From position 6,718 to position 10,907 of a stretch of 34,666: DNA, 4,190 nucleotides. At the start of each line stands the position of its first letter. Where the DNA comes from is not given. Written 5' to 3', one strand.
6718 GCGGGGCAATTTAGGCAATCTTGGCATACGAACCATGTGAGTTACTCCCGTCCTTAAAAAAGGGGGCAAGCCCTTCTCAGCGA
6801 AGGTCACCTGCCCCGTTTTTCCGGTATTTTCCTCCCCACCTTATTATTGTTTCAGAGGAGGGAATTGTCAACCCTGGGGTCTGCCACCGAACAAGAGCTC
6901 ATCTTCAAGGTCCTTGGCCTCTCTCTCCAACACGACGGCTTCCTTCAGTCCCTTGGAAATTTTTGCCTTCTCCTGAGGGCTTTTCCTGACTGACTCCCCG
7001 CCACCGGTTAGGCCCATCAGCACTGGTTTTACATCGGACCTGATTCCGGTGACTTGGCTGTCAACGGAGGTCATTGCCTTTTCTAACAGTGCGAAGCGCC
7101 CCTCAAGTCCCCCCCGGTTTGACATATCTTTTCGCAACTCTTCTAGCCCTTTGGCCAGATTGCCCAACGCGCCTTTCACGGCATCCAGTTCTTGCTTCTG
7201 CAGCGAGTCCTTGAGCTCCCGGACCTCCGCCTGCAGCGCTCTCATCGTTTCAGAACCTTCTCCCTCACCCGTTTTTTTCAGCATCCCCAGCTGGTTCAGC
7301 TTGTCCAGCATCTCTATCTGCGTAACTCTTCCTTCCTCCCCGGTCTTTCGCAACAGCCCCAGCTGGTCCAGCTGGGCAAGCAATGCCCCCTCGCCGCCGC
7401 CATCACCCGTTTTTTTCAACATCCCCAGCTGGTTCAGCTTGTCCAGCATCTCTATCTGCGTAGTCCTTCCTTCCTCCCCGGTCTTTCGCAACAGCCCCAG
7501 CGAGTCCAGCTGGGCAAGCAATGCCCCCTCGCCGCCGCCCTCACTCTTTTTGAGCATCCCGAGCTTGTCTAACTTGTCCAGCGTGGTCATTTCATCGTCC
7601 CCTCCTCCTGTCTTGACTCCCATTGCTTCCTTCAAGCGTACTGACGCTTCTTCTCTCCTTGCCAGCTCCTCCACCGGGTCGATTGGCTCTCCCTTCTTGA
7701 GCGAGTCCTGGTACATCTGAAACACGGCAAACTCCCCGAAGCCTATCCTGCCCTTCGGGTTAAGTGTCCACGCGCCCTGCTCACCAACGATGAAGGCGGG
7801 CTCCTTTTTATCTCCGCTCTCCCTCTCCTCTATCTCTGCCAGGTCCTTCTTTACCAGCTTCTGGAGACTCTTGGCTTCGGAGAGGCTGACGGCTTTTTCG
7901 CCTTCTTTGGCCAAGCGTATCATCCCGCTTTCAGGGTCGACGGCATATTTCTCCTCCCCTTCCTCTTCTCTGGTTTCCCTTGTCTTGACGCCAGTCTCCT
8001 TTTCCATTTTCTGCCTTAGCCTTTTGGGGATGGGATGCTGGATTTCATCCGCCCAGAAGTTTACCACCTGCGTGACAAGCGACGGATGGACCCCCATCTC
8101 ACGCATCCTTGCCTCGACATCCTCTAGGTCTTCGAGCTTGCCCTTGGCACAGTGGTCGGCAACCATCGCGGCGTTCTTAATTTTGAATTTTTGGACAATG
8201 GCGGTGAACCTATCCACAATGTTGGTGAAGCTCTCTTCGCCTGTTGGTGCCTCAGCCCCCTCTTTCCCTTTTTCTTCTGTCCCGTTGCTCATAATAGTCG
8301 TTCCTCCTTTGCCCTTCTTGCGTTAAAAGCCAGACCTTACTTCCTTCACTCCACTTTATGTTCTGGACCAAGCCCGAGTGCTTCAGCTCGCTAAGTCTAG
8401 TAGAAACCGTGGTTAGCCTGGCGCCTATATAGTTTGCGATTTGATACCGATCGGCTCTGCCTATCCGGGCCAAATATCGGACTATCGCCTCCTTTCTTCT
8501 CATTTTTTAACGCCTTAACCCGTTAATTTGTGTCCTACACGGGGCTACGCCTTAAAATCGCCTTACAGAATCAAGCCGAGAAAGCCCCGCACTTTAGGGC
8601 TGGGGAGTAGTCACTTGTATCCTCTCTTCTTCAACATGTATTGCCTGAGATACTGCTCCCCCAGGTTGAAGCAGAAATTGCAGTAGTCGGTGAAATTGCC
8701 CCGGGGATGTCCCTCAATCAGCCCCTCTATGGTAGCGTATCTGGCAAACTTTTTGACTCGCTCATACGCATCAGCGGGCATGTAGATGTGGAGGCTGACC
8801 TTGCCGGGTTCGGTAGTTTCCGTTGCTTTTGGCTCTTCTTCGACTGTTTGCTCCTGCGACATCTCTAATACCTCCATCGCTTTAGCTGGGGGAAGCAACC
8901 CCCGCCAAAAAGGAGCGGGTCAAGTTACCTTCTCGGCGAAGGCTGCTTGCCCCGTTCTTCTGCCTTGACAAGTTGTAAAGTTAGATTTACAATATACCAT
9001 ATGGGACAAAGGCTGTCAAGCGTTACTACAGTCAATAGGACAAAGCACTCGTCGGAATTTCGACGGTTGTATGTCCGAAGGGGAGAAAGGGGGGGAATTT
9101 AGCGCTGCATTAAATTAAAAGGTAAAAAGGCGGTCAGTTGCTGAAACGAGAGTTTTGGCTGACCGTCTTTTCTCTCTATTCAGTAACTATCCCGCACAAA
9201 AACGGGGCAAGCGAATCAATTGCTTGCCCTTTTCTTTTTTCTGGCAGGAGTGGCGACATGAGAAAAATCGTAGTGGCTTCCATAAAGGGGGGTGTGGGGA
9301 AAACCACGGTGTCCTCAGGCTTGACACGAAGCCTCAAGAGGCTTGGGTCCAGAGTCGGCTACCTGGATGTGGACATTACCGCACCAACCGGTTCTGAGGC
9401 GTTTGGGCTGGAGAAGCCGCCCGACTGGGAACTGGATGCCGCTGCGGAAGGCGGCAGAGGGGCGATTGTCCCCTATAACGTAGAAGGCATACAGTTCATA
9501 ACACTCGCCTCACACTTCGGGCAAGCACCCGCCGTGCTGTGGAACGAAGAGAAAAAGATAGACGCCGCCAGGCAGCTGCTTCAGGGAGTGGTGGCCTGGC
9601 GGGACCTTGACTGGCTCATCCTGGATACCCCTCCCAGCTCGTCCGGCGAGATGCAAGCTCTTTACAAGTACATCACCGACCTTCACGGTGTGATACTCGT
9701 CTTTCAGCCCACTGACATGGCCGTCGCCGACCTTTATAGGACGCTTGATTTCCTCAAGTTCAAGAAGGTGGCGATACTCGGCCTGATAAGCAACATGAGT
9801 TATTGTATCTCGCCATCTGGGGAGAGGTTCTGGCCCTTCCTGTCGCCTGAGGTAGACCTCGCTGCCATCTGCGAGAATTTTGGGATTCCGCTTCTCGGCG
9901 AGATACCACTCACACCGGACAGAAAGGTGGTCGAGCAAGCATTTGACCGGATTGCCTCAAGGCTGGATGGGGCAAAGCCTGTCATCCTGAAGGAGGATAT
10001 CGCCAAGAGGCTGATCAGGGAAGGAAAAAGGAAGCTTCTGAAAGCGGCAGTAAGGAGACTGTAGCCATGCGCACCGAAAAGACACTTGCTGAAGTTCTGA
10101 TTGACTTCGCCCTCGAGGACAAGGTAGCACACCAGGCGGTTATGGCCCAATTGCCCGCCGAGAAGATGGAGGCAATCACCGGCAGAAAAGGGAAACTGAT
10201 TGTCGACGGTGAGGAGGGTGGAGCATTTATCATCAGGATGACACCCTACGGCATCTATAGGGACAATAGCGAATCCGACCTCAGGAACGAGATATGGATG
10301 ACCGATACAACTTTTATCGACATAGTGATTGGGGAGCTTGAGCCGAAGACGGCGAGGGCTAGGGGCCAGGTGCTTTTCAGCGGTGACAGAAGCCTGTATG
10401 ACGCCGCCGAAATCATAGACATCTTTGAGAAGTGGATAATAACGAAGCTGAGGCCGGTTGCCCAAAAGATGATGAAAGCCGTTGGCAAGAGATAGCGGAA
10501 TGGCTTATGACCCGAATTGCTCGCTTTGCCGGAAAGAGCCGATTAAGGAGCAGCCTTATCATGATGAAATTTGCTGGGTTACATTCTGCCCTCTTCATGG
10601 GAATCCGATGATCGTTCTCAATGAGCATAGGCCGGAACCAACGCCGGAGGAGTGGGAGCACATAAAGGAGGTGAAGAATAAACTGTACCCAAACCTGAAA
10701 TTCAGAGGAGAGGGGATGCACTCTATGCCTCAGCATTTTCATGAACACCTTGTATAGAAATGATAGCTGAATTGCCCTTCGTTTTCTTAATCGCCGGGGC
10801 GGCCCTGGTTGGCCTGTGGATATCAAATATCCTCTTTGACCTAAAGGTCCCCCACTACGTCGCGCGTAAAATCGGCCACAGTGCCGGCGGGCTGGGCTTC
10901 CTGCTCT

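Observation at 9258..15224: Nine-gene operon combining lipid-handling, prenylation and type III polyketide enzymes inside a mobile-element-like context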

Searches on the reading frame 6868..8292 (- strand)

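Call 5: search_protein_families(library=pfam, proteins=[window:6868-8292:-], max_evalue=0.01)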
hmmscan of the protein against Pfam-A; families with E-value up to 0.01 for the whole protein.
window:6868-8292:- (474 aa): 0 families

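Call 19: search_protein_families(library=phrogs, proteins=[window:6868-8292:-], max_evalue=0.1)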
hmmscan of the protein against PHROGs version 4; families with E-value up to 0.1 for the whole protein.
window:6868-8292:- (474 aa): 2 families
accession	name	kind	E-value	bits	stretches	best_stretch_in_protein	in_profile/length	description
phrog_34899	-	unknown function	0.038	15.2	0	279-306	7-33/62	-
phrog_4274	-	unknown function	0.079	14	0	304-334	17-46/69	-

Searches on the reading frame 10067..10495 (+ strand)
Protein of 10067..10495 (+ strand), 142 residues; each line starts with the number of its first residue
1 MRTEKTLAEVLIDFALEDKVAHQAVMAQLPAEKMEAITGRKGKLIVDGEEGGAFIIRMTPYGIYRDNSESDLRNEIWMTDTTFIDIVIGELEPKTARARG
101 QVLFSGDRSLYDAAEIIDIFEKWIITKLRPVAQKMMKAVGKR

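Call 4: search_protein_families(library=pfam, proteins=[window:10067-10495:+], max_evalue=0.01)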
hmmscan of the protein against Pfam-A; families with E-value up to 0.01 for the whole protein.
window:10067-10495:+ (142 aa): 1 family
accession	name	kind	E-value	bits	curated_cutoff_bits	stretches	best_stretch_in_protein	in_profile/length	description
PF02036.22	SCP2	-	0.0067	17.2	21.3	0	31-110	13-92/101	SCP-2 sterol transfer family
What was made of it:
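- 10067..10495 (+): 142-aa soluble protein, possibly SCP2-like lipid binding. The position is conserved in relatives. PF02036 E 0.0067, below the cutoff (call 4).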

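Call 10: search_protein_families(library=ncbifam, proteins=[window:10067-10495:+], max_evalue=0.1)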
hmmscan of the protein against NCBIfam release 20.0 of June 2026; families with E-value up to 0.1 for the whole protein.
window:10067-10495:+ (142 aa): 0 families

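Call 96: search_solved_structures(query=A7, max_evalue=10, show_alignments=2)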
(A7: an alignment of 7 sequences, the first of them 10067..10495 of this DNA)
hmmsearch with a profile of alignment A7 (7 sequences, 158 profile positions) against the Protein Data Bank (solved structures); distinct sequences matched with E-value up to 10: 4.
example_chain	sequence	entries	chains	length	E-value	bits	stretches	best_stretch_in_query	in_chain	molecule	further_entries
2waq_L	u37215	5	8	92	0.16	14.8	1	62-141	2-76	DNA-DIRECTED RNA POLYMERASE RPO11 SUBUNIT | DNA-DIRECTED RNA POLYMERASE SUBUNIT L | DNA-DIRECTED RNA POLYMERASE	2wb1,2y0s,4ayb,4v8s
6zj3_LT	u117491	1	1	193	0.92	12.4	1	40-132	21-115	Ribosomal protein uL6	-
2pa8_L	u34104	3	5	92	0.92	12.4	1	63-140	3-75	DNA-directed RNA polymerase subunit L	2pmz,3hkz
5vre_A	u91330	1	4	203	2.2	11.2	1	89-131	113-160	Putative integral membrane protein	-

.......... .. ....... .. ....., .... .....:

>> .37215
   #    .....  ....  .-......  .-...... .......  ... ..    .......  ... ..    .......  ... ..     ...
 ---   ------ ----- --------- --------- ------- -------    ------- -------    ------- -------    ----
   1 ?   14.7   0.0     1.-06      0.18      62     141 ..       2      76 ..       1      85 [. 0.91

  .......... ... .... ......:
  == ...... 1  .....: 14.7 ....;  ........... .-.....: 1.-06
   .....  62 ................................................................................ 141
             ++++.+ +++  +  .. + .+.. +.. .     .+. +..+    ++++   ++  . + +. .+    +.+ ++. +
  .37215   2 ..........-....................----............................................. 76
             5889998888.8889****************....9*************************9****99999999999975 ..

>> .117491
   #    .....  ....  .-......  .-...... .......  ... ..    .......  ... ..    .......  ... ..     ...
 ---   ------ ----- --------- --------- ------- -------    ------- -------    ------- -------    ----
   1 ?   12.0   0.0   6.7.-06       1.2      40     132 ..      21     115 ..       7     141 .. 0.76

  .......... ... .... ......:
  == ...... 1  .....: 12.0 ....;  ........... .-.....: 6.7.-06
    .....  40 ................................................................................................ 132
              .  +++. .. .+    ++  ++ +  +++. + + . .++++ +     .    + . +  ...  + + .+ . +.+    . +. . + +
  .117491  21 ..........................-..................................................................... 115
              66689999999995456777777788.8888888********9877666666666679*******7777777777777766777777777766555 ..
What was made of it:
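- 10067..10495 (+): Profile against PDB was negative (call 96).
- On SCP2 sterol/lipid carrier domain: A profile of 7 relatives against PDB was negative (call 96).
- Checked: A family profile against PDB found nothing (call 96).
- Tried and rejected: SCP2: a profile against PDB was negative (call 96).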

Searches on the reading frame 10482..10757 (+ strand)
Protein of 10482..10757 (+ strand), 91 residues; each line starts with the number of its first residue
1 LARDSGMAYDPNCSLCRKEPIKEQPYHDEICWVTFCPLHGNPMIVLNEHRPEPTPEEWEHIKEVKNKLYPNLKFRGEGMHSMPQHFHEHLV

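Call 4: search_protein_families(library=pfam, proteins=[window:10482-10757:+], max_evalue=0.01)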
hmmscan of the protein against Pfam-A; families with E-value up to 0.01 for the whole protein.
window:10482-10757:+ (91 aa): 0 families

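Call 10: search_protein_families(library=ncbifam, proteins=[window:10500-10757:+], max_evalue=0.1)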
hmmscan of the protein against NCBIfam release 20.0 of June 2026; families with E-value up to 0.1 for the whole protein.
window:10500-10757:+ (85 aa): 0 families
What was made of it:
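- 10500..10757 (+): 85-aa protein with CxxC and a C-terminal HFHEHLV (HIT-like motif by eye). Lineage-specific accessory gene. No Pfam or NCBIfam hit (calls 4, 10).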
